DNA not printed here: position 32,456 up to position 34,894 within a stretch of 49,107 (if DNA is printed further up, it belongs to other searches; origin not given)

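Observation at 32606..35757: Orphan VirD4/TraG-type coupling ATPase translationally coupled to a pentapeptide-repeat protein with a basic C-terminal tail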

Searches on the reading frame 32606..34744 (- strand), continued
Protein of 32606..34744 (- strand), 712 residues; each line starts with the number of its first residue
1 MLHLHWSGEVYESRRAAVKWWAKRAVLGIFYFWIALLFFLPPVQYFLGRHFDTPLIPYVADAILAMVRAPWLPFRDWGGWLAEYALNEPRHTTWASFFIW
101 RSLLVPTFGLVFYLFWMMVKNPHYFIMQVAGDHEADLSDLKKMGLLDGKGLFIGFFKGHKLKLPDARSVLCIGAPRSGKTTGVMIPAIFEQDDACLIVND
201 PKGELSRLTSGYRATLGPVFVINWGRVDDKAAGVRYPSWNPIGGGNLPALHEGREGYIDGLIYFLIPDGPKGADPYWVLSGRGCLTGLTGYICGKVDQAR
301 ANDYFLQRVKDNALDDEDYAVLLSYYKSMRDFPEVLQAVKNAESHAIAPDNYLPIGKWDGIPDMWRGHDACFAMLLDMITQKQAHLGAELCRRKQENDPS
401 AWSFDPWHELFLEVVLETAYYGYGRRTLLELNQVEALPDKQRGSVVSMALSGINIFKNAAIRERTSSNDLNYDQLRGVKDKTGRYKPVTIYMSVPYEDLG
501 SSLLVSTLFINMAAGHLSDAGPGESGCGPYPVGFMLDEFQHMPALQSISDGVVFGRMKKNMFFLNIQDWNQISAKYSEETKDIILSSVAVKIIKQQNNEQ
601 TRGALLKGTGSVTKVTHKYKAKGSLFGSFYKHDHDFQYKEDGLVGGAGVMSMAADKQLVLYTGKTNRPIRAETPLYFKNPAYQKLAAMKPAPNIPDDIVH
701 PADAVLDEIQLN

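Call 12: find_encoding_contigs(protein=P0095, flank=10000, max_places=2)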
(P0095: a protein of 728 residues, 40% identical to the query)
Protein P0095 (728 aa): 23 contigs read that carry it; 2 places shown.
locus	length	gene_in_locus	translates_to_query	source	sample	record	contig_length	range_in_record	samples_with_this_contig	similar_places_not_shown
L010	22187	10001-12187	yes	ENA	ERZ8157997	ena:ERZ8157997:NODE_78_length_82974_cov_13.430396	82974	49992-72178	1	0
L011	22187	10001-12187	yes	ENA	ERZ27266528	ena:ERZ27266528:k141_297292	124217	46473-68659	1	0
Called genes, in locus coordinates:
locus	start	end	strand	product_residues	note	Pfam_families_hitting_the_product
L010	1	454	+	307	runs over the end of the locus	-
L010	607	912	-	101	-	-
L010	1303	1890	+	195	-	-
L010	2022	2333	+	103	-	-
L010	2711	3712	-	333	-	PF00730:HhH-GPD, PF00633:HHH (weak), PF14815:NUDIX_4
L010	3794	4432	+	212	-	PF05656:DUF805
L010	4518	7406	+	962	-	PF17900:Peptidase_M1_N, PF01433:Peptidase_M1, PF11940:DUF3458, PF17432:DUF3458_C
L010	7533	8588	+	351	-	-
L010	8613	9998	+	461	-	PF00805:Pentapeptide, PF13576:Pentapeptide_3 (faint), PF13599:Pentapeptide_4 (weak), PF00805:Pentapeptide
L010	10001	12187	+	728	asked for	PF02534:T4SS-DNA_transf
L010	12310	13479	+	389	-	PF00753:Lactamase_B, PF19583:ODP, PF12706:Lactamase_B_2, PF00258:Flavodoxin_1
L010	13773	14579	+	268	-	-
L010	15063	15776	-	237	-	-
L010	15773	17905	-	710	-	PF08308:PEGA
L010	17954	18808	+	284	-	PF13489:Methyltransf_23 (weak), PF08241:Methyltransf_11, PF08242:Methyltransf_12, PF13649:Methyltransf_25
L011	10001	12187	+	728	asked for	PF02534:T4SS-DNA_transf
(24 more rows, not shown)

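Call 13: find_encoding_contigs(protein=P0086, flank=10000, max_places=2)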
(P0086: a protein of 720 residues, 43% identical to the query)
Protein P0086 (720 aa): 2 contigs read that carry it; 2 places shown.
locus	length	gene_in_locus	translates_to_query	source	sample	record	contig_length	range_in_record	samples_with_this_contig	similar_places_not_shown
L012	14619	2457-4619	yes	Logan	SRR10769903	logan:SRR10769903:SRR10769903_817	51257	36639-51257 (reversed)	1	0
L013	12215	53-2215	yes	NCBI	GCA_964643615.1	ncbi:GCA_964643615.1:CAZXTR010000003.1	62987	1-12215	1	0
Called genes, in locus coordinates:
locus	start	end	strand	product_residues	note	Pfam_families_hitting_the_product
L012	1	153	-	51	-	?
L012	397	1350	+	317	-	PF03331:LpxC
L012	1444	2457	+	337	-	PF00805:Pentapeptide, PF13599:Pentapeptide_4 (weak), PF00805:Pentapeptide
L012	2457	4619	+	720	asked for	PF02534:T4SS-DNA_transf, PF10412:TrwB_AAD_bind (faint), PF02534:T4SS-DNA_transf, PF12696:TraG-D_C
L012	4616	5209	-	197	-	PF21176:RecR_HhH, PF02132:RecR_ZnF (weak), PF13662:Toprim_4, PF21175:RecR_C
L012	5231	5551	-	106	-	PF02575:YbaB_DNA_bd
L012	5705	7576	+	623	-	PF17297:PEPCK_N, PF00821:PEPCK_GTP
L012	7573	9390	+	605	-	PF01541:GIY-YIG, PF27096:UvrC_M, PF02151:UVR (weak), PF22920:UvrC_RNaseH, PF08459:UvrC_RNaseH_dom, PF14520:HHH_5 (weak)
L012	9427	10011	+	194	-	PF01066:CDP-OH_P_transf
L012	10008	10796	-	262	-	PF03167:UDG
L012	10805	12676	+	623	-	PF13181:TPR_8 (faint), PF13428:TPR_14 (faint), PF13432:TPR_16 (faint), PF21033:RMD1-3 (faint), PF25063:ARM_TT21_C (weak), PF09976:TPR_21 (weak), PF13424:TPR_12 (weak), PF07719:TPR_2 (weak), +11 more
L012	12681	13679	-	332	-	-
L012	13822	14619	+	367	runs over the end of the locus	PF02646:RmuC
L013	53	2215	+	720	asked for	PF02534:T4SS-DNA_transf, PF10412:TrwB_AAD_bind (faint), PF02534:T4SS-DNA_transf, PF12696:TraG-D_C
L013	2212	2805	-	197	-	PF21176:RecR_HhH, PF02132:RecR_ZnF (weak), PF13662:Toprim_4, PF21175:RecR_C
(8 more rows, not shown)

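Call 18: search_solved_structures(query=window:32606-34744:-, max_evalue=0.01, show_alignments=1)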
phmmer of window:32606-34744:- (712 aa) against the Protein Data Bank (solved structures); distinct sequences matched with E-value up to 0.01: 0.

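Call 26: search_protein_representatives(protein=window:32606-34744:-)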
Query: 712 residues. Proteins with E-value up to 0.001 (for the whole library): 2600; up to 1e-10: 550; up to 1e-30: 122. The best 150 are listed.
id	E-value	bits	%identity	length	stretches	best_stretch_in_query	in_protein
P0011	6.5e-278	940.3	60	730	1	9-705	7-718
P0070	4.0e-199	679.8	49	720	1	10-698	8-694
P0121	1.8e-145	502.4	40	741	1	26-699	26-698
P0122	4.5e-144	497.8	41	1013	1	106-695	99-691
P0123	1.0e-143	496.6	39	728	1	12-701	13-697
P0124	3.5e-143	494.8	39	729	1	15-692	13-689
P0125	1.0e-130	453.7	40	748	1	103-698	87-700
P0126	2.1e-129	449.3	37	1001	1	102-703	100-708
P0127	6.9e-117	407.9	39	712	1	140-696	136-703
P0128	3.8e-110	385.6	36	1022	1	109-702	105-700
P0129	4.6e-107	375.4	38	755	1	141-681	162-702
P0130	4.6e-105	368.8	35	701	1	98-699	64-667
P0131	4.7e-104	365.5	36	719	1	137-700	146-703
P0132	1.7e-95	337.2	33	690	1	9-686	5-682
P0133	1.3e-93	331.0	37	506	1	196-699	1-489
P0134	3.1e-84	300.0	33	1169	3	176-516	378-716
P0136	3.6e-79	283.2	32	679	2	356-691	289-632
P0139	7.2e-74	265.7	32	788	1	130-682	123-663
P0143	2.8e-69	250.5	30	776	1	99-699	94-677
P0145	1.0e-68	248.6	29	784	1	86-692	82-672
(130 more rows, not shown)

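Call 29: search_solved_structures(query=A1, max_evalue=1, show_alignments=2)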
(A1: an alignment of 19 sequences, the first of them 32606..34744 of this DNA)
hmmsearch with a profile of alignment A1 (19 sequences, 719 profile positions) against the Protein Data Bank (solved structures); distinct sequences matched with E-value up to 1: 14.
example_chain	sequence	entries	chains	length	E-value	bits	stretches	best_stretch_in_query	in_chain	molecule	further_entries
8dol_A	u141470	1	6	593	7.5e-13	50.8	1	434-702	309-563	Cag pathogenicity island protein (Cag5)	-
6fcg_A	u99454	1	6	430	0.02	16.3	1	305-358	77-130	Glycoside hydrolase, GH17 family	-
7el2_A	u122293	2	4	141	0.023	16.1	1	427-460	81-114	Homoprotocatechuate degradation operon regulator HpaR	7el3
1cb7_B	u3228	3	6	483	0.19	13.1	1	54-145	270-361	PROTEIN (GLUTAMATE MUTASE) | GLUTAMATE MUTASE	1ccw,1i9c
6h9e_B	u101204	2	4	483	0.19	13.1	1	54-145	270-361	Glutamate mutase epsilon subunit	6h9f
1gl6_A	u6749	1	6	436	0.25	12.7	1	528-641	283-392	ATPASE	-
1e9r_A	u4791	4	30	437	0.25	12.7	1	528-641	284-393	CONJUGAL TRANSFER PROTEIN TRWB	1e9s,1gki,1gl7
9dhp_A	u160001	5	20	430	0.31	12.4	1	82-150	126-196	Isoform Flip of Glutamate receptor 2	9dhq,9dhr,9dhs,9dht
9ovv_B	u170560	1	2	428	0.44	11.9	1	82-149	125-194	Isoform Flip of Glutamate receptor 2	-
7lep_B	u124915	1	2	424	0.44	11.9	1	82-149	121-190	Glutamate receptor 2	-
9ovt_B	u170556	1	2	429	0.44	11.9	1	82-149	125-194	Glutamate receptor 2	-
12ze_A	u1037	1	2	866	0.7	11.2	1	284-323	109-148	Coat protein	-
2hgs_A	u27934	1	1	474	0.85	10.9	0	361-418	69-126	PROTEIN (GLUTATHIONE SYNTHETASE)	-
8fbz_B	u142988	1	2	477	0.85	10.9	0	361-418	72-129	Glutathione synthetase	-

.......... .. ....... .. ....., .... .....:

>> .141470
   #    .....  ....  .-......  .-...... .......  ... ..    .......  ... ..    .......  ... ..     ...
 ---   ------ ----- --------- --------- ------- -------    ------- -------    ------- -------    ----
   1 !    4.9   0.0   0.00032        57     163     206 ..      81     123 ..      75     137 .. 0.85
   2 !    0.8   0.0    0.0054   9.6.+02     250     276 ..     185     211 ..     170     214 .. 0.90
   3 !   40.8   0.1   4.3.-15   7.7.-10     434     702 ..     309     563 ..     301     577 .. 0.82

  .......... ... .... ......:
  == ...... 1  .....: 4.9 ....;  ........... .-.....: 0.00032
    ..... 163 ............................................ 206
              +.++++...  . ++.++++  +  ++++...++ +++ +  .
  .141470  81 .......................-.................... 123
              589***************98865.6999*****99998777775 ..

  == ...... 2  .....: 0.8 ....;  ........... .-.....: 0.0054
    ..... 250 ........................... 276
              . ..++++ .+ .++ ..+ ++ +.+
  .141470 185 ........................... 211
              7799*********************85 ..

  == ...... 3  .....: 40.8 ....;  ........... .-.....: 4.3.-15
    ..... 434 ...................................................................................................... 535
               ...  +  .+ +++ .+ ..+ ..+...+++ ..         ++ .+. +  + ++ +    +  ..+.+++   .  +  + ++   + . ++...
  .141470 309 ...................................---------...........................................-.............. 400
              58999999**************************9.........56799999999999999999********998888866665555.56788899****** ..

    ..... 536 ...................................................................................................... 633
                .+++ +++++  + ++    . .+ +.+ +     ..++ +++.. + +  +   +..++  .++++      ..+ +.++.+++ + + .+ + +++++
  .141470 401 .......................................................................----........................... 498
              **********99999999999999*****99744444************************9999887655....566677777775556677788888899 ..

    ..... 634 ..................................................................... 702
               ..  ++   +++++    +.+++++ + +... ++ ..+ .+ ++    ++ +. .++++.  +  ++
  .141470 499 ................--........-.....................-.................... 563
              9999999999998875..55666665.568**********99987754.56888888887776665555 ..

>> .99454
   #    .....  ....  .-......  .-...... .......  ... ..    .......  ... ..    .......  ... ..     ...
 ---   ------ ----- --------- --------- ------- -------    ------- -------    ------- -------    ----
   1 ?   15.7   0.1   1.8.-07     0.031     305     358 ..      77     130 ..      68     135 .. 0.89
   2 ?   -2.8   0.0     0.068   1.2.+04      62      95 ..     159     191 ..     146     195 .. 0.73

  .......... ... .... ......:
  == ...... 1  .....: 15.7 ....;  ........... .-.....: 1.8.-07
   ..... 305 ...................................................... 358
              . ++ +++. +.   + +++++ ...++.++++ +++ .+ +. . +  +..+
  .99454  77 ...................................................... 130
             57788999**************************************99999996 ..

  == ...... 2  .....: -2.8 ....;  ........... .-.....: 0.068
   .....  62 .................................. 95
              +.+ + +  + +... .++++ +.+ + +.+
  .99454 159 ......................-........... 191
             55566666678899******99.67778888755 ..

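Call 30: search_protein_families(library=ncbifam, proteins=[P0122, P0126, P0128, P0134, P0139, P0143, P0145, P0136, P0132], max_evalue=0.00001)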
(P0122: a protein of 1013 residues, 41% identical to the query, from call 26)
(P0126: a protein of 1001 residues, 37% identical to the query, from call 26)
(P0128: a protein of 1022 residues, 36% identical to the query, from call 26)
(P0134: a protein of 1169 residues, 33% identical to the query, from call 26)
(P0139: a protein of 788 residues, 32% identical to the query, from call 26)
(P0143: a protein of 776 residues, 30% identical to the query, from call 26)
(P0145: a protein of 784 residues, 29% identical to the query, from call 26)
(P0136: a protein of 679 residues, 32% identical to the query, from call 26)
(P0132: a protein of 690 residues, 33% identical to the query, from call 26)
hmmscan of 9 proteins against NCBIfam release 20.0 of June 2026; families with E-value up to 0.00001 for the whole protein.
P0122 (1013 aa): 5 families
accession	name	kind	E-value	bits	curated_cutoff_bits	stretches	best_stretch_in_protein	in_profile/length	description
NF010450.0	PRK13876.1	subfamily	8.9e-26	90.3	674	2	84-219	67-202/667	IncP-type conjugal transfer protein TraG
NF010472.0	PRK13897.1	equivalog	6.1e-25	87.8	728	2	430-766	323-630/657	type IV secretion system component VirD4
NF045973.1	conju_CD1115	equivalog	3.6e-24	85.4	250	1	430-659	206-424/442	VirD4-like conjugal transfer protein, CD1115 family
NF010424.0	PRK13850.1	equivalog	1.4e-12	46.7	681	1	444-680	320-538/670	type IV secretion system ATPase VirD4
NF010453.0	PRK13880.1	subfamily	2e-12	46.1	586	1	426-615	342-528/630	conjugal transfer coupling protein TraG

P0126 (1001 aa): 5 families
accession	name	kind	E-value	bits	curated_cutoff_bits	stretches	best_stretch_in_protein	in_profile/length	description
NF045973.1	conju_CD1115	equivalog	7e-22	77.9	250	2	156-324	11-176/442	VirD4-like conjugal transfer protein, CD1115 family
NF010472.0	PRK13897.1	equivalog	7.9e-18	64.3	728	2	122-296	112-273/657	type IV secretion system component VirD4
NF010450.0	PRK13876.1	subfamily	1.2e-17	63.4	674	1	130-226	106-200/667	IncP-type conjugal transfer protein TraG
NF010424.0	PRK13850.1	equivalog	3.2e-14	52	681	1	455-690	322-539/670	type IV secretion system ATPase VirD4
NF010453.0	PRK13880.1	subfamily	2.7e-10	39.1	586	0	439-514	346-414/630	conjugal transfer coupling protein TraG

P0128 (1022 aa): 6 families
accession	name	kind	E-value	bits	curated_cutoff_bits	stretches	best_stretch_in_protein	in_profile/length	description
NF045973.1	conju_CD1115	equivalog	2.8e-27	95.7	250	2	400-662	178-425/442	VirD4-like conjugal transfer protein, CD1115 family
NF010472.0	PRK13897.1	equivalog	9e-26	90.6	728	2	425-797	315-640/657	type IV secretion system component VirD4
NF010450.0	PRK13876.1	subfamily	1.7e-24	86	674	2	22-222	7-202/667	IncP-type conjugal transfer protein TraG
NF010424.0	PRK13850.1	equivalog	1.7e-14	52.9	681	1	94-220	66-196/670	type IV secretion system ATPase VirD4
NF010453.0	PRK13880.1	subfamily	4.3e-11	41.7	586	0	66-294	60-294/630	conjugal transfer coupling protein TraG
TIGR02759.1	TraD_Ftype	equivalog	4.6e-06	25.7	521.35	0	440-677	333-553/566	type IV conjugative transfer system coupling protein TraD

P0134 (1169 aa): 9 families
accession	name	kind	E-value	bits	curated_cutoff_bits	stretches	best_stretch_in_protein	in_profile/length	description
NF010453.0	PRK13880.1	subfamily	8.2e-27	93.6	586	2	636-934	345-605/630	conjugal transfer coupling protein TraG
NF045973.1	conju_CD1115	equivalog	3.3e-25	88.9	250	1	773-898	292-415/442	VirD4-like conjugal transfer protein, CD1115 family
NF010472.0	PRK13897.1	equivalog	4.5e-24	85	728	2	771-934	405-560/657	type IV secretion system component VirD4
NF010450.0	PRK13876.1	subfamily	7.2e-24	84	674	2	775-937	403-556/667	IncP-type conjugal transfer protein TraG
NF010424.0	PRK13850.1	equivalog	1.5e-16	59.8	681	1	771-938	388-544/670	type IV secretion system ATPase VirD4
NF010394.0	PRK13822.1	subfamily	2.4e-08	33.2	443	1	774-896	479-599/643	conjugal transfer coupling protein TraG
TIGR02759.1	TraD_Ftype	equivalog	2.4e-07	29.9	521.35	1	776-866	411-501/566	type IV conjugative transfer system coupling protein TraD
TIGR02767.1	TraG-Ti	equivalog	8.4e-07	28.2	686.2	1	774-894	467-583/623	Ti-type conjugative transfer system protein TraG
TIGR01406.1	dnaQ_proteo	equivalog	3.3e-06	26.9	222.7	1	975-1061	1-86/231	DNA polymerase III subunit epsilon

P0139 (788 aa): 3 families
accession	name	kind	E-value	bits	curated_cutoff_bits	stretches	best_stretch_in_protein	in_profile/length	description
NF045973.1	conju_CD1115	equivalog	1.1e-15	57.4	250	1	410-600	194-383/442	VirD4-like conjugal transfer protein, CD1115 family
NF010450.0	PRK13876.1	subfamily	2.9e-09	35.7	674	1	125-217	110-201/667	IncP-type conjugal transfer protein TraG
NF010472.0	PRK13897.1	equivalog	1e-07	30.9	728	0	122-218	121-215/657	type IV secretion system component VirD4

P0143 (776 aa): 3 families
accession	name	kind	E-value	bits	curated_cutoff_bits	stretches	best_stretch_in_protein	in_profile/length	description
NF045973.1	conju_CD1115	equivalog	1.8e-11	43.5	250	2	156-316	19-176/442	VirD4-like conjugal transfer protein, CD1115 family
NF010450.0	PRK13876.1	subfamily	2.6e-11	42.4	674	1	55-219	38-201/667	IncP-type conjugal transfer protein TraG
NF010472.0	PRK13897.1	equivalog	1e-08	34.2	728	0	24-262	20-252/657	type IV secretion system component VirD4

P0145 (784 aa): 2 families
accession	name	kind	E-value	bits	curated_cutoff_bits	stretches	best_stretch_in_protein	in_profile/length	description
NF045973.1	conju_CD1115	equivalog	1.7e-19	70.1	250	2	162-333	24-190/442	VirD4-like conjugal transfer protein, CD1115 family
NF010450.0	PRK13876.1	subfamily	1.7e-11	43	674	1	113-221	95-202/667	IncP-type conjugal transfer protein TraG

P0136 (679 aa): 8 families
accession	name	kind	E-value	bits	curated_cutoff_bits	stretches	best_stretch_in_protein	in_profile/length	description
NF045973.1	conju_CD1115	equivalog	1e-39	136.7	250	1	156-605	24-425/442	VirD4-like conjugal transfer protein, CD1115 family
NF010424.0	PRK13850.1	equivalog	9.5e-36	123.2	681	2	360-666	295-572/670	type IV secretion system ATPase VirD4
NF010450.0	PRK13876.1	subfamily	2.4e-35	121.9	674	2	103-277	90-255/667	IncP-type conjugal transfer protein TraG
NF010472.0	PRK13897.1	equivalog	2.2e-30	105.8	728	2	367-624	320-557/657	type IV secretion system component VirD4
NF010453.0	PRK13880.1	subfamily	6.2e-30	103.9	586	1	53-590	54-558/630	conjugal transfer coupling protein TraG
NF010394.0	PRK13822.1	subfamily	4.6e-15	55.4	443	1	461-628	471-632/643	conjugal transfer coupling protein TraG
TIGR02767.1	TraG-Ti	equivalog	1.3e-14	54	686.2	1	470-627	466-618/623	Ti-type conjugative transfer system protein TraG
TIGR02759.1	TraD_Ftype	equivalog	6.4e-08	31.8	521.35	1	473-603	411-539/566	type IV conjugative transfer system coupling protein TraD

P0132 (690 aa): 3 families
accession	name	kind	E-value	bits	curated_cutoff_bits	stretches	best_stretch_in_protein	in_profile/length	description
NF045973.1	conju_CD1115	equivalog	2.8e-18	66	250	1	152-304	14-164/442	VirD4-like conjugal transfer protein, CD1115 family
NF010450.0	PRK13876.1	subfamily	1.9e-10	39.6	674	1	132-236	115-211/667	IncP-type conjugal transfer protein TraG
NF010453.0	PRK13880.1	subfamily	2.1e-09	36.1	586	1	164-240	171-243/630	conjugal transfer coupling protein TraG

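Call 31: find_encoding_contigs(protein=P0125, flank=10000, max_places=2)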
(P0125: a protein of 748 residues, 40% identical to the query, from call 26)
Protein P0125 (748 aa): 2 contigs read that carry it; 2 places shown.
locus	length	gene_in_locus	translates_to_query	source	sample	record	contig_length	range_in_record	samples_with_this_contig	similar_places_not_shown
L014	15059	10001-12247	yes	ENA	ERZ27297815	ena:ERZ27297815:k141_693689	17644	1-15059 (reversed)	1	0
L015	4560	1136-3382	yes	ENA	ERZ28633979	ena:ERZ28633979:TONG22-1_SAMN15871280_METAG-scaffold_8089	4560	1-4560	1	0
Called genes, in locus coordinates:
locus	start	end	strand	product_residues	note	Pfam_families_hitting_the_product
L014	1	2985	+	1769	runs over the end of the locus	PF24748:Galaxin_repeat (faint)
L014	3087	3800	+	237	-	PF01027:Bax1-I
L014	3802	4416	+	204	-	PF13098:Thioredoxin_2, PF13462:Thioredoxin_4, PF01323:DSBA (weak)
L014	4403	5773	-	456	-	PF02367:TsaE (faint), PF02463:SMC_N, PF03193:RsgA_GTPase (faint), PF00005:ABC_tran, PF13401:AAA_22 (weak), PF13304:AAA_21 (weak), PF02463:SMC_N, PF00005:ABC_tran, +14 more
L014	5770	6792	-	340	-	PF00528:BPD_transp_1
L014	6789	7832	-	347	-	PF00528:BPD_transp_1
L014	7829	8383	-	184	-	PF00226:DnaJ (weak)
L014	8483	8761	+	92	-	PF13467:RHH_4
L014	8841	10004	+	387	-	-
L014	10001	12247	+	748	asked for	PF02534:T4SS-DNA_transf, PF10412:TrwB_AAD_bind, PF12696:TraG-D_C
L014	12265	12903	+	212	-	-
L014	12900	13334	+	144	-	-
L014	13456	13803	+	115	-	-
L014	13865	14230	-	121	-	-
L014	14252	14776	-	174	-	-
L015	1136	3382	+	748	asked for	PF02534:T4SS-DNA_transf, PF10412:TrwB_AAD_bind, PF12696:TraG-D_C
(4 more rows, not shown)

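Call 32: find_encoding_contigs(protein=P0139, flank=10000, max_places=2)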
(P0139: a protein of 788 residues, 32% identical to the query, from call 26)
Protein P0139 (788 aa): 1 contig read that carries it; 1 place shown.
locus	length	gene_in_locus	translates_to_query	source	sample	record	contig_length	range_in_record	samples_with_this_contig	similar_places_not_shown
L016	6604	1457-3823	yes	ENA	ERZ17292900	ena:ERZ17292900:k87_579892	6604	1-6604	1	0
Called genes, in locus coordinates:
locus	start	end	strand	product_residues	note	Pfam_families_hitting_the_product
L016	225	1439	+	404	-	PF00805:Pentapeptide (weak), PF13599:Pentapeptide_4, PF00805:Pentapeptide, PF13576:Pentapeptide_3 (weak), PF00805:Pentapeptide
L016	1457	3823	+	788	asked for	PF02534:T4SS-DNA_transf (weak), PF12696:TraG-D_C (faint)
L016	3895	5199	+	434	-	PF05496:RuvB_N, PF00004:AAA, PF07728:AAA_5 (weak), PF13173:AAA_14 (weak), PF16193:AAA_assoc_2, PF12002:MgsA_C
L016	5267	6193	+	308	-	PF00849:PseudoU_synth_2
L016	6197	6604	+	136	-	?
